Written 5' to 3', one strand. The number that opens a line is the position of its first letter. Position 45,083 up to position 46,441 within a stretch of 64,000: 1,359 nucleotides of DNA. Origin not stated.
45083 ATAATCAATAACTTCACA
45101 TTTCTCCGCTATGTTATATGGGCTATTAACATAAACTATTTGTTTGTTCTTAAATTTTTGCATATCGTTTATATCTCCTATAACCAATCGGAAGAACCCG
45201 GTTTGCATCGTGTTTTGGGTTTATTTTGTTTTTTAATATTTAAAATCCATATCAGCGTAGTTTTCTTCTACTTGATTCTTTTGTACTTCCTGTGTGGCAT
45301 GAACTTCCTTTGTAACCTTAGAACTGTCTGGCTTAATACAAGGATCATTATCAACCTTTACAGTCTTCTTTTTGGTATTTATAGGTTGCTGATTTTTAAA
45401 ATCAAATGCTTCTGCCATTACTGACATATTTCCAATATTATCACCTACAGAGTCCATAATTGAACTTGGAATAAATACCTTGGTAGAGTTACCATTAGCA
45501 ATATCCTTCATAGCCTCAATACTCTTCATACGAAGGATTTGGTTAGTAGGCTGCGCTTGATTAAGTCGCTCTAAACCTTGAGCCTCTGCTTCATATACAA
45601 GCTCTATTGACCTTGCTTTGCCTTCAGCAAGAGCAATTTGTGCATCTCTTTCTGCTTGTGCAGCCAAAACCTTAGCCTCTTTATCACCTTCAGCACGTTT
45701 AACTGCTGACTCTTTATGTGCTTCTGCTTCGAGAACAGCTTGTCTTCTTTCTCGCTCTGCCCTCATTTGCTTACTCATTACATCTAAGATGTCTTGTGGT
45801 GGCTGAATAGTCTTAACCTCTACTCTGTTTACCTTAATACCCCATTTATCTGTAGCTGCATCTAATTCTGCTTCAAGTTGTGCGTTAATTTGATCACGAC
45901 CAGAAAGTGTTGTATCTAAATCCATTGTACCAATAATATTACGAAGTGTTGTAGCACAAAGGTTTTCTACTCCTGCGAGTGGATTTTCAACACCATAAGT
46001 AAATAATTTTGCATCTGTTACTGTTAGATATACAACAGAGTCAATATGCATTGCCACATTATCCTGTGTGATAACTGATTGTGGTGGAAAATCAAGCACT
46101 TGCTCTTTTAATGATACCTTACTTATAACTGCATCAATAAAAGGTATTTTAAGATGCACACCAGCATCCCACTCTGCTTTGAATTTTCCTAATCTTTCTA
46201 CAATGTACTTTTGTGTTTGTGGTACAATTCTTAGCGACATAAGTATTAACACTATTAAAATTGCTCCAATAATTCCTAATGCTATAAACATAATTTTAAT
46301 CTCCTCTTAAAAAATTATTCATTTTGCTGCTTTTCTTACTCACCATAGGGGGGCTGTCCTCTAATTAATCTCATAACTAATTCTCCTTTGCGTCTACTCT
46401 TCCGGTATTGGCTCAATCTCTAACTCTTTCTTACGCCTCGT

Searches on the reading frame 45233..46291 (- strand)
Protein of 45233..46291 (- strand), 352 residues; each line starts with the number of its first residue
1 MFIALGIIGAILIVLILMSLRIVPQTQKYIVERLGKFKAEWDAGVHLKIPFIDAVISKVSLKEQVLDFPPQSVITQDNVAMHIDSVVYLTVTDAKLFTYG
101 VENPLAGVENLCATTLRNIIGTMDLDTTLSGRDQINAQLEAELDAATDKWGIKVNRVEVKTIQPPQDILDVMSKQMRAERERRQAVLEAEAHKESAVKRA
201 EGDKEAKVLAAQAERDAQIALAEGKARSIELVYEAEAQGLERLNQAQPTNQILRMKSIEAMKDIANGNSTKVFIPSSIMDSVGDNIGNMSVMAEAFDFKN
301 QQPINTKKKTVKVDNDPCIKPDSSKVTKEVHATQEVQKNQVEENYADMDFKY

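Call 12: search_protein_families(library=pfam, proteins=[window:45233-46291:-], max_evalue=0.01)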
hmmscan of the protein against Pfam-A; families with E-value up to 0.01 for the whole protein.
window:45233-46291:- (352 aa): 1 family
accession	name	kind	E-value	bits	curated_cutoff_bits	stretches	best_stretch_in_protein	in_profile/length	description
PF01145.31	Band_7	-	1.6e-40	139.5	23.6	1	22-192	2-175/176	SPFH domain / Band 7 family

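Call 13: search_protein_families(library=phrogs, proteins=[window:45233-46291:-], max_evalue=0.001)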
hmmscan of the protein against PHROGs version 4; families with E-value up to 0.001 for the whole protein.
window:45233-46291:- (352 aa): 1 family
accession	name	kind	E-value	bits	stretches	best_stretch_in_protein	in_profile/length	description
phrog_200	-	other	4.1e-21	76.5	1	3-304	84-374/379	lipoprotein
